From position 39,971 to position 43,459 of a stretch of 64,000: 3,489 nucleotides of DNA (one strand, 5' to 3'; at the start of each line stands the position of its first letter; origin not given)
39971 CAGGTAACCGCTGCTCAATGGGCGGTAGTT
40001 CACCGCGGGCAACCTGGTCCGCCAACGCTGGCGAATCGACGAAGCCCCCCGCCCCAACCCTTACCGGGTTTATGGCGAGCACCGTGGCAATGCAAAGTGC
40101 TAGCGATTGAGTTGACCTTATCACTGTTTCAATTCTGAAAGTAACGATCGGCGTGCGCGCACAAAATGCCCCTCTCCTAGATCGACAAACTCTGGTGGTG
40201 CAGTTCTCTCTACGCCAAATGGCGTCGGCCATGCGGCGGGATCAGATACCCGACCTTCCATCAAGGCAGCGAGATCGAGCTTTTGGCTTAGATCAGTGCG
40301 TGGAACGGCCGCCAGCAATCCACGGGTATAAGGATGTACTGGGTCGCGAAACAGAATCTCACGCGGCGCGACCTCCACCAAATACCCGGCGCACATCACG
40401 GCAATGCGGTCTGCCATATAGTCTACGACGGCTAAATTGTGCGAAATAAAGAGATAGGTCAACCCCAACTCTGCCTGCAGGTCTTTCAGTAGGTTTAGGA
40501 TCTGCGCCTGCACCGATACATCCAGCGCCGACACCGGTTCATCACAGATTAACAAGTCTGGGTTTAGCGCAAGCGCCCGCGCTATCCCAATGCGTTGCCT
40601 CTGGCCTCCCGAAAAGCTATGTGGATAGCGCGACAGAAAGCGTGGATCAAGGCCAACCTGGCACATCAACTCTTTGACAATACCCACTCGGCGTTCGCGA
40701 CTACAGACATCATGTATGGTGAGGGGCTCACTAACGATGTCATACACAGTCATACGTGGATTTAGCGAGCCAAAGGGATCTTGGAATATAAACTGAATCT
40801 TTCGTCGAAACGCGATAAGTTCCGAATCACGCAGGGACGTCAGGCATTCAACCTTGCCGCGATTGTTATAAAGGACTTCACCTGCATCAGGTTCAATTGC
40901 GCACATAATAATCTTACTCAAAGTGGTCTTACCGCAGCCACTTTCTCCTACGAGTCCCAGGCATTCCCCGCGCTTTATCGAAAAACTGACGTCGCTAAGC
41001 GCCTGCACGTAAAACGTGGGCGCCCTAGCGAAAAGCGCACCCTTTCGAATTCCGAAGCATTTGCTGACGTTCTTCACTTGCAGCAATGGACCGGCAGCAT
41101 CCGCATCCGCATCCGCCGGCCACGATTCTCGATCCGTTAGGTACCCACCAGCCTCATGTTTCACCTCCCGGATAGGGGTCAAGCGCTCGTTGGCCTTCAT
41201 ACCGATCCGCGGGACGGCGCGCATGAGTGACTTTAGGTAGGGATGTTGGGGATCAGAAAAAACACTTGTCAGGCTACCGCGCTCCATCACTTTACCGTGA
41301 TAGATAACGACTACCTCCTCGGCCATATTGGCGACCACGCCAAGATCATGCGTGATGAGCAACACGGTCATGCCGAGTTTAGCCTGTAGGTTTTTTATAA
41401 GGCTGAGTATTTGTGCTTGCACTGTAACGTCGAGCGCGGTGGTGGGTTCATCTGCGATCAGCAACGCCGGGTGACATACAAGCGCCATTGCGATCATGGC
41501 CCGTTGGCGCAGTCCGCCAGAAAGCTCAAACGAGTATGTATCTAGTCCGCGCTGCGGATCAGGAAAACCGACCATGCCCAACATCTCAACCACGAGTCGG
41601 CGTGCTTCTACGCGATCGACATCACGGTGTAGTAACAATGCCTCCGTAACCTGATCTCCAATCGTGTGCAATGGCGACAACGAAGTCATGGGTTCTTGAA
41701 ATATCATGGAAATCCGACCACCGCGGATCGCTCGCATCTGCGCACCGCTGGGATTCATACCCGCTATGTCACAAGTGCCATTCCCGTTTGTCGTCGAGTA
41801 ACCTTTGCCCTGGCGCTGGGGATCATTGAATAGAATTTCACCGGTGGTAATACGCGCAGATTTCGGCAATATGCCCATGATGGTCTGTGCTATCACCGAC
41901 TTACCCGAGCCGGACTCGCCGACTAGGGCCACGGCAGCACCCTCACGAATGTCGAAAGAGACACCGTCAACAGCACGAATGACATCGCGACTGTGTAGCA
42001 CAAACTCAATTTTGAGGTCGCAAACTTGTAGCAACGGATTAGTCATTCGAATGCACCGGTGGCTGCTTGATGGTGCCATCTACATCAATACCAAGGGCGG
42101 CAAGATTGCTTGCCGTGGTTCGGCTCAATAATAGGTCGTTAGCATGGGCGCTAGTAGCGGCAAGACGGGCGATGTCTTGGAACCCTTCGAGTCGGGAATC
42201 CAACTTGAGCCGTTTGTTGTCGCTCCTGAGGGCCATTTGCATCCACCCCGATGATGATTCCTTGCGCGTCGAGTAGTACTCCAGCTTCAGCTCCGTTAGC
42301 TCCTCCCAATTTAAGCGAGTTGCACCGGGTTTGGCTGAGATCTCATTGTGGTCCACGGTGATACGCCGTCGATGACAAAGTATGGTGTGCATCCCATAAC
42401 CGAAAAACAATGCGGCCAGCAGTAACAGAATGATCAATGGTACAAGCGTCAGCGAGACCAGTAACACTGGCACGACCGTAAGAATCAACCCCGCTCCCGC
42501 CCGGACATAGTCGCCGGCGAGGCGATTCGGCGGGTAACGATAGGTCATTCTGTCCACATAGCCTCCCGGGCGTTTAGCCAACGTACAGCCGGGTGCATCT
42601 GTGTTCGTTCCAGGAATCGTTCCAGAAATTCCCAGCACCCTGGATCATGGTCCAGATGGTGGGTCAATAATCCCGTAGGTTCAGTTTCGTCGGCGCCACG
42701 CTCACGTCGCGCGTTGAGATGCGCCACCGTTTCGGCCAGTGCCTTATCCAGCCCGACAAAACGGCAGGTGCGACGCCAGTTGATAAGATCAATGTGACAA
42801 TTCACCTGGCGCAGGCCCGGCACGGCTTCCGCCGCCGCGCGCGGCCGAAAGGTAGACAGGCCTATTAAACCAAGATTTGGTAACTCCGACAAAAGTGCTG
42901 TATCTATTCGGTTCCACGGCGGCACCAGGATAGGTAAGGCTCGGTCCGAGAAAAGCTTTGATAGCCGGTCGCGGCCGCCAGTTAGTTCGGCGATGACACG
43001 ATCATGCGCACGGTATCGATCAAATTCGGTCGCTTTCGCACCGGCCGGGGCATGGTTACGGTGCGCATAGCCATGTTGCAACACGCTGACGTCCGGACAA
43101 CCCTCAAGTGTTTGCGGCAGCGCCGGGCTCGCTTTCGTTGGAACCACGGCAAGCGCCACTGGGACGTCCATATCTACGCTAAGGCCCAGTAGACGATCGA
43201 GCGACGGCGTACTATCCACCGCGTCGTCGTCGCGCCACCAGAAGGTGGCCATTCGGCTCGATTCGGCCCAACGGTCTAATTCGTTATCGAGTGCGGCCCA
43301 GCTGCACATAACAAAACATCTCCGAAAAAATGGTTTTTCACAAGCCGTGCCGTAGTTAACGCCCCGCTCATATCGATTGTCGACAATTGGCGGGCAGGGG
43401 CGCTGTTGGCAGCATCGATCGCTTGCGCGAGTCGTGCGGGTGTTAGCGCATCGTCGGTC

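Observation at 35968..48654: Eleven-gene translationally coupled operon joining four glycosyltransferases, a phosphatase and a deacetylase to a complete Opp/Dpp-type ABC importer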

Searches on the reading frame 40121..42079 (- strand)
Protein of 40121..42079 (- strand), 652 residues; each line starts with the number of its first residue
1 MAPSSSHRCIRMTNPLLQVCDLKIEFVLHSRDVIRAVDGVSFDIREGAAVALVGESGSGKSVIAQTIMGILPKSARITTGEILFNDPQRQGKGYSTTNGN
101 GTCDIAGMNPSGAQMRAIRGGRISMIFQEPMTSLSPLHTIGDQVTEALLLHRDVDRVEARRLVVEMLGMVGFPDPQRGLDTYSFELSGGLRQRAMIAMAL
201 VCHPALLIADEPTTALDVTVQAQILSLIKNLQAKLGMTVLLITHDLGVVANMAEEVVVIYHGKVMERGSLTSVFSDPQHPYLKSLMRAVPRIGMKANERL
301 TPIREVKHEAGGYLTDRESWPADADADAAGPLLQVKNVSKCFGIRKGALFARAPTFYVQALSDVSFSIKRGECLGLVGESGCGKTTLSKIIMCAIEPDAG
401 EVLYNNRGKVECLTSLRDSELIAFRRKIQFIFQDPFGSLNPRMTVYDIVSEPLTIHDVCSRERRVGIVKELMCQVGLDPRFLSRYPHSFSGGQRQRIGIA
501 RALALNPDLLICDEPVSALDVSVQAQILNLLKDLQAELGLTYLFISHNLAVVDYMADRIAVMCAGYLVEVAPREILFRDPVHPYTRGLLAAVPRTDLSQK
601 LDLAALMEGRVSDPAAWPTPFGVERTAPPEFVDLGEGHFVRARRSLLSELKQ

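Call 4: search_protein_families(library=pfam, proteins=[window:40121-42079:-])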
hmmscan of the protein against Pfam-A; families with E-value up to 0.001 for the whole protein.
window:40121-42079:- (652 aa): 21 families
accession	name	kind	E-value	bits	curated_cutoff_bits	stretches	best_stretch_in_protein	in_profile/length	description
PF00005.33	ABC_tran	-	2.1e-58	197.2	25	2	361-516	1-136/137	ABC transporter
PF08352.17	oligo_HPY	-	2.5e-15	57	27.1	2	568-611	1-42/65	Oligopeptide/dipeptide transporter, C-terminal region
PF13304.12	AAA_21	-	4.2e-13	50.5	27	1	152-249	188-303/304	AAA domain, putative AbiEii toxin, Type IV TA system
PF02463.25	SMC_N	-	1.3e-07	31.8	40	0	50-261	27-213/220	RecF/RecN/SMC N terminal domain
PF13191.12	AAA_16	-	2.5e-06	28.5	32.6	0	46-74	21-51/167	AAA ATPase domain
PF13555.12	AAA_29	-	9e-06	25.8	27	0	38-71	13-46/61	P-loop containing region of AAA domain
PF05621.17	TniB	-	1.1e-05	25.4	22.4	0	196-242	112-160/189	Bacterial TniB protein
PF20720.3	nSTAND3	-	1.2e-05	25.5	27.2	0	369-438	15-77/155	Novel STAND NTPase 3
PF13401.12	AAA_22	-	1.4e-05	25.9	27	0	48-73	6-31/130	AAA domain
PF00158.32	Sigma54_activat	-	1.5e-05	25.2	20.2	0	44-69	19-44/168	Sigma-54 interaction domain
PF05729.18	NACHT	-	4.7e-05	23.7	26.7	0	50-69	3-22/167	NACHT domain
PF00006.31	ATP-synt_ab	-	9.4e-05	22.6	29.5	0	363-393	6-36/213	ATP synthase alpha/beta family, nucleotide-binding domain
PF00931.28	NB-ARC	-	0.00014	21.6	23.5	0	373-392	20-39/248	NB-ARC domain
PF03193.22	RsgA_GTPase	-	0.00018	21.8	30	0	42-97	102-148/174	RsgA GTPase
PF01078.27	Mg_chelatase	-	0.0002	21.3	20.3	0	50-75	25-50/207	Magnesium chelatase, subunit ChlI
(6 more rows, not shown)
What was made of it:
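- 40121..42046 (-): Fused double ABC ATPase with two oligo_HPY tails (OppD-OppF fusion, GsiA/YejF-like). PF00005 twice and PF08352 twice (call 4).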

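Call 5: search_protein_families(library=ncbifam, proteins=[window:40121-42079:-])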
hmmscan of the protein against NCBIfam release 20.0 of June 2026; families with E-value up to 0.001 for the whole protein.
window:40121-42079:- (652 aa): 191 families (the best 25 are shown)
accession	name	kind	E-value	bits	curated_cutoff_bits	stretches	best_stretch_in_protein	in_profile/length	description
NF007613.0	PRK10261.1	equivalog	2.2e-176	587.9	1077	1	14-641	10-612/623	glutathione ABC transporter ATP-binding protein GsiA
NF008453.0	PRK11308.1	subfamily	2.3e-154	513.6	408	2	327-602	7-275/334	dipeptide ABC transporter ATP-binding protein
NF011713.0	PRK15134.1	equivalog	8.8e-152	506.4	834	1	12-590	1-527/529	microcin C ABC transporter ATP-binding protein YejF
NF043079.1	MMSYN1_0167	equivalog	2e-147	492.4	740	4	113-298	298-483/561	oligopeptide ABC transporter ATP-binding protein OppD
NF011659.0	PRK15079.1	equivalog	7.4e-145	481.8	540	2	331-619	10-296/334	murein tripeptide/oligopeptide ABC transporter ATP binding protein OppF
NF043078.1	MMSYN1_0168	equivalog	3.2e-137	458.9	800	5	454-642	459-640/649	oligopeptide ABC transporter ATP-binding protein OppF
NF043071.1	DppF_dipep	equivalog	6.5e-136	453.1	660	3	329-603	10-277/331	dipeptide ABC transporter ATP-binding subunit DppF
NF007010.1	PRK09473.1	subfamily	1.3e-134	447.9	575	2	16-301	1-265/318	oligopeptide ABC transporter ATP-binding protein OppD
NF008246.0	PRK11022.1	equivalog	2.1e-130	434.6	541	2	16-303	3-270/326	dipeptide ABC transporter ATP-binding protein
TIGR02770.1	nickel_nikD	equivalog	2.3e-129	429.6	318.7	2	37-288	2-228/230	nickel import ATP-binding protein NikD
TIGR02769.1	nickel_nikE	equivalog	3.3e-111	371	332.55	2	332-592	2-253/265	nickel import ATP-binding protein NikE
NF047576.1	opine_ATP_CntF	equivalog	1.6e-110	368.5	385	2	17-289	3-253/264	staphylopine uptake ABC transporter ATP-binding protein CntF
NF047578.1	opine_ATP_CntD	equivalog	5.9e-110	366.7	380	2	17-289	3-253/266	staphylopine uptake ABC transporter ATP-binding protein CntD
NF007739.0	PRK10419.1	subfamily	3e-103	345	354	2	332-572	3-235/268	nickel ABC transporter ATP-binding protein NikE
NF011692.0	PRK15112.1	equivalog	1e-94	317.1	452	3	332-591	5-253/269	putrescine export ABC transporter ATP-binding protein SapF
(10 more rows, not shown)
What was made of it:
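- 40121..42046 (-): GsiA scores 588 bits against a cut-off of 1077, and YejF 506 against 834, so it is orthologous to neither (call 5).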

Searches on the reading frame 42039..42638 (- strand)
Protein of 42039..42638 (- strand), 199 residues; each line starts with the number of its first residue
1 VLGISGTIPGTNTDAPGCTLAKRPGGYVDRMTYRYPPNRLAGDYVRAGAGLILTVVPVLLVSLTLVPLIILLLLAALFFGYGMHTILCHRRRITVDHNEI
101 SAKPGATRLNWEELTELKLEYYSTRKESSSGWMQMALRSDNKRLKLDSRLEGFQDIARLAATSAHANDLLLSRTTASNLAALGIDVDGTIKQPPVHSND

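Call 4: search_protein_families(library=pfam, proteins=[window:42039-42638:-])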
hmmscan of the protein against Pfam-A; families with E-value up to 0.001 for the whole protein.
window:42039-42638:- (199 aa): 0 families

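Call 5: search_protein_families(library=ncbifam, proteins=[window:42039-42638:-])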
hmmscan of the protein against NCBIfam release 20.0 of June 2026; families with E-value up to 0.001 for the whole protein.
window:42039-42638:- (199 aa): 0 families

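Call 49: search_protein_families(library=pfam, proteins=[window:42039-42548:-], max_evalue=0.01)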
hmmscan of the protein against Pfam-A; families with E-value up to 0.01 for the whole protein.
window:42039-42548:- (169 aa): 0 families

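Call 73: search_protein_families(library=pfam, proteins=[window:42039-42548:-], max_evalue=5)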
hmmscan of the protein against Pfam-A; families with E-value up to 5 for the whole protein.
window:42039-42548:- (169 aa): 1 family
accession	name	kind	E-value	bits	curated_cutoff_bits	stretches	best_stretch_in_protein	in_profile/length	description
PF13829.11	DUF4191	-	0.033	14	30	1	20-85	33-96/219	Domain of unknown function (DUF4191)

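Call 74: find_homologous_proteins(query=window:42039-42548:-)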
Query window:42039-42548:- (169 aa): 58 proteins with E <= 0.001 among 624 candidates.
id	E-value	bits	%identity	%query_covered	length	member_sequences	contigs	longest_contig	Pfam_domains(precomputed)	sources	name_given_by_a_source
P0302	1.5e-102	358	98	100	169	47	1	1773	-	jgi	-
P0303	2.6e-93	328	90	99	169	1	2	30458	-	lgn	-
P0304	1.9e-89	316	88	99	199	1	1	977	-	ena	-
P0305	1.7e-87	309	82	100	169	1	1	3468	-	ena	-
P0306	3.3e-86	305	82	100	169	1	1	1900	-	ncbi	-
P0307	1.8e-71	257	71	99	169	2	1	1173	-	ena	-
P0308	2.0e-71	257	71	99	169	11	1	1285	-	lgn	-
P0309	2.5e-68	247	68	99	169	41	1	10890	-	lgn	-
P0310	3.3e-68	247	70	95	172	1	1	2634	-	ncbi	-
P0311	4.6e-68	246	68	99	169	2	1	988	-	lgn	-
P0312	6.0e-39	151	48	93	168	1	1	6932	-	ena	-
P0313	1.6e-38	150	49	92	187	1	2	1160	-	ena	-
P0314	8.2e-31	125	44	95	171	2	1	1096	-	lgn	-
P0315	2.2e-30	124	45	91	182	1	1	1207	-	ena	-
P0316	8.6e-30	122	43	91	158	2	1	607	-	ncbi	-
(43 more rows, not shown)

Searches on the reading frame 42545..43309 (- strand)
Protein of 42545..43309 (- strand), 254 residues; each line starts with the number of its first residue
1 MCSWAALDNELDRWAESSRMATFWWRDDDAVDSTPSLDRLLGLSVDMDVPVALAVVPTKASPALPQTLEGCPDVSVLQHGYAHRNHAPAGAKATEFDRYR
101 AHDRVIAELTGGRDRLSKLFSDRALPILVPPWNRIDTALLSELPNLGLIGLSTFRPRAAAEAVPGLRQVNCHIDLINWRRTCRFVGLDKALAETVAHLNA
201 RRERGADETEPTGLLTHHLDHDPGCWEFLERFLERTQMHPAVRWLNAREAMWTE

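Call 4: search_protein_families(library=pfam, proteins=[window:42545-43309:-])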
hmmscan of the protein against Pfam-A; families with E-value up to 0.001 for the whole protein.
window:42545-43309:- (254 aa): 0 families

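Call 5: search_protein_families(library=ncbifam, proteins=[window:42545-43309:-])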
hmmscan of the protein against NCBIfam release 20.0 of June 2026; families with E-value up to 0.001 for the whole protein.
window:42545-43309:- (254 aa): 0 families
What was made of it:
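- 42545..43309 (-): CE4 / NodB-fold deacetylase. It has no signal peptide, so it is predicted to be cytoplasmic. Accessory module. There is no Pfam or NCBIfam hit (calls 4, 5).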

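Call 38: search_solved_structures(query=window:42545-43309:-, max_evalue=10)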
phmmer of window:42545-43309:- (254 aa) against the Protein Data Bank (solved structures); distinct sequences matched with E-value up to 10: 2.
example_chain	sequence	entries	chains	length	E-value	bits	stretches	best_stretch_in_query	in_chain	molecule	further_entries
3k7m_X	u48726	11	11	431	0.89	12.6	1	79-128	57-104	6-hydroxy-L-nicotine oxidase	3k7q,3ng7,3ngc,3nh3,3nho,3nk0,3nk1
3k7t_A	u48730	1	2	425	0.9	12.6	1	79-128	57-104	6-hydroxy-L-nicotine oxidase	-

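Call 41: find_homologous_proteins(query=window:42545-43309:-)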
Query window:42545-43309:- (254 aa): 6814 proteins with E <= 0.001 among 8000 candidates; the best 120 are listed.
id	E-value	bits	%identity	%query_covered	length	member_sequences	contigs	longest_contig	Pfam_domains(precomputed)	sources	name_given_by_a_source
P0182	7.7e-170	582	99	100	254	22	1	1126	-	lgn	-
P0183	3.2e-134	465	80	100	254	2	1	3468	-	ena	-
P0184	3.6e-123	429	74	99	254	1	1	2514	-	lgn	-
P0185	2.5e-105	370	69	98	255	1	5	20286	-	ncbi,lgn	ncbi:MAG: polysaccharide deacetylase family protein [Acidiferrobacterales bacterium]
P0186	4.3e-101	356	64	98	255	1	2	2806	-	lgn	-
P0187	1.4e-99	351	63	99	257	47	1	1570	-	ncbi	-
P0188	1.3e-87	312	61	99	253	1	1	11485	-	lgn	-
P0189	2.7e-87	311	60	99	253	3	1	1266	-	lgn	-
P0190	2.7e-87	311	59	99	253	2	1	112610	-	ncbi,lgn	-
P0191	7.8e-85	303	58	92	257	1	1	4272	-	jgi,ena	-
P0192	4.1e-83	297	55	99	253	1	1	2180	-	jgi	-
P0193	1.9e-82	295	56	97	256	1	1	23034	-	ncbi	-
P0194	1.9e-82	295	55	99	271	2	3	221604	-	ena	-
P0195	2.5e-82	295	56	99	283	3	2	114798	-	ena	-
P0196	3.2e-82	294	56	97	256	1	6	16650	-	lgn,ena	-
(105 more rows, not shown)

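Call 47: search_solved_structures(query=A2, max_evalue=10)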
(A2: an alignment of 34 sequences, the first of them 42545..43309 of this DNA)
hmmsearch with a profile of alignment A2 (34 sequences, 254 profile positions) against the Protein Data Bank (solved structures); distinct sequences matched with E-value up to 10: 1.
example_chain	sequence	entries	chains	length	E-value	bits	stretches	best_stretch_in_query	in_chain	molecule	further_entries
3qbu_A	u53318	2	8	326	0.56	12.9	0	37-95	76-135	Putative uncharacterized protein | peptidoglycan deacetylase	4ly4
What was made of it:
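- On Carbohydrate esterase family 4 (NodB-homology deacetylases): The PDB profile search gave only an insignificant hit to 3qbu (call 47).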

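Call 52: predict_structure(alignment_id=A2)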
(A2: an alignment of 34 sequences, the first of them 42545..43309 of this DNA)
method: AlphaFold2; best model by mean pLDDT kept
length: 254 residues; sequences in the alignment: 34
mean_pLDDT: 95.7   pTM: 0.92
mean pLDDT of the five models: 95.7, 95.4, 94.8, 94.4, 91.2
residues with pLDDT >= 90: 235; 70-90: 17; 50-70: 2; < 50: 0
segments of 3 or more residues with pLDDT < 50: none
pLDDT, mean of each block of 10 residues (from residue 1): 93 97 98 98 98 98 96 97 92 89 96 98 97 93 97 93 96 95 96 98 94 97 98 97 98 80
secondary structure, 60 per line:
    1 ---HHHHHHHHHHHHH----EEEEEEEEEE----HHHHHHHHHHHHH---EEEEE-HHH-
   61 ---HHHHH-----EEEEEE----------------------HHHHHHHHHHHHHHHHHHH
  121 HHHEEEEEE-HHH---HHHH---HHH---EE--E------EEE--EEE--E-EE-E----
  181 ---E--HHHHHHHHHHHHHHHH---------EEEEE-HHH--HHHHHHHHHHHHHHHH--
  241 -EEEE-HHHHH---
elements in order: H4-16 E21-30 H35-47 E51-55 H64-68 E74-79 H102-123 E124-129 H137-140 E161-163 E166-168 H187-202 E212-216 H223-238 E242-245 H247-251
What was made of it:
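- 42545..43309 (-): The AF2 model has pLDDT 95.7 and pTM 0.92 (call 52).
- On Carbohydrate esterase family 4 (NodB-homology deacetylases): The AF2 model has pLDDT 95.7 (call 52).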

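Call 54: fold_search(model_id=the predicted structure, library=pdb)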
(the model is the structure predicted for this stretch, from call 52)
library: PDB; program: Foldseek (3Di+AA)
matches with E <= 10: 1417; with E <= 0.001: 60
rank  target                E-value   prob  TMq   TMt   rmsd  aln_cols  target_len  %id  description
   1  3rxz_B                2.1e-08  1.00  0.64  0.57   4.9       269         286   17  Crystal structure of putative polysaccharide deacetylase from Mycobacterium smegmatis (released 2011-06-22)
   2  3rxz_C                3.8e-08  1.00  0.67  0.60   4.7       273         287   18  Crystal structure of putative polysaccharide deacetylase from Mycobacterium smegmatis (released 2011-06-22)
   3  7fbw                  4.1e-07  1.00  0.56  0.74   4.9       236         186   14  Acetylxylan esterase from Caldanaerobacter subterraneus subsp. tengcongensis (released 2021-10-27)
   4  8qpg_TA               1.1e-06  1.00  0.59  0.38   5.2       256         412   13  Turret of Haloferax tailed virus 1 (released 2024-10-09)
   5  5lgc_A                4.2e-06  1.00  0.54  0.66   4.7       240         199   13  T48 deacetylase with substrate (released 2017-08-02)
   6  2c71                  6.5e-06  1.00  0.54  0.65   5.0       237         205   11  The structure of a family 4 acetyl xylan esterase from Clostridium thermocellum in complex with a magnesium ion. (released 2006-01-23)
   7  5lfz                  6.5e-06  1.00  0.55  0.68   4.4       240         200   13  T48 deacetylase (released 2017-08-02)
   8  2c1i                  6.5e-06  1.00  0.52  0.36   6.3       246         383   13  Structure of Streptococcus pneumoniae peptidoglycan deacetylase (SpPgdA) D 275 N Mutant. (released 2005-09-20)
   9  5o6y_A                6.9e-06  1.00  0.54  0.63   8.2       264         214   14  Crystal structure of the Bc1960 peptidoglycan N-acetylglucosamine deacetylase in complex with 4-naphthalen-1-yl-~{N}-o (released 2018-06-20)
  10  4l1g_D                8.4e-06  1.00  0.58  0.68   7.0       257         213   14  Crystal structure of the Bc1960 peptidoglycan N-acetylglucosamine deacetylase from Bacillus cereus (released 2014-06-04)
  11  2y8u_A                8.4e-06  1.00  0.46  0.54   5.5       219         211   16  A. nidulans chitin deacetylase (released 2012-02-22)
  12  4l1g_A                9.5e-06  1.00  0.57  0.66   7.8       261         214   13  Crystal structure of the Bc1960 peptidoglycan N-acetylglucosamine deacetylase from Bacillus cereus (released 2014-06-04)
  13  2c1g                  1.4e-05  1.00  0.52  0.36   7.7       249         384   13  Structure of Streptococcus pneumoniae peptidoglycan deacetylase (SpPgdA) (released 2005-09-15)
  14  2w3z                  1.5e-05  1.00  0.57  0.61   5.6       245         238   10  Structure of a Streptococcus mutans CE4 esterase (released 2008-12-02)
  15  8t0j                  1.7e-05  1.00  0.58  0.55   5.6       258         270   14  Salmonella Typhimurium ArnD (released 2023-10-18)
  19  2y8u_B                4.3e-05  1.00  0.53  0.61   4.9       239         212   15  A. nidulans chitin deacetylase (released 2012-02-22)
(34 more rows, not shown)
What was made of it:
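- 42545..43309 (-): Foldseek top hits are CE4 deacetylases and esterases plus ArnD, with E values from 2e-8 to 1e-4 (call 54).
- On Carbohydrate esterase family 4 (NodB-homology deacetylases): Foldseek top hits are 3rxz, 7fbw, 2c71, 2c1g, 2y8u and 8t0j (ArnD), with probability 1.00 and TM 0.5-0.67 (call 54).
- ArnD, a lipid-linked sugar deformylase, is among the deacetylase's fold matches (call 54).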
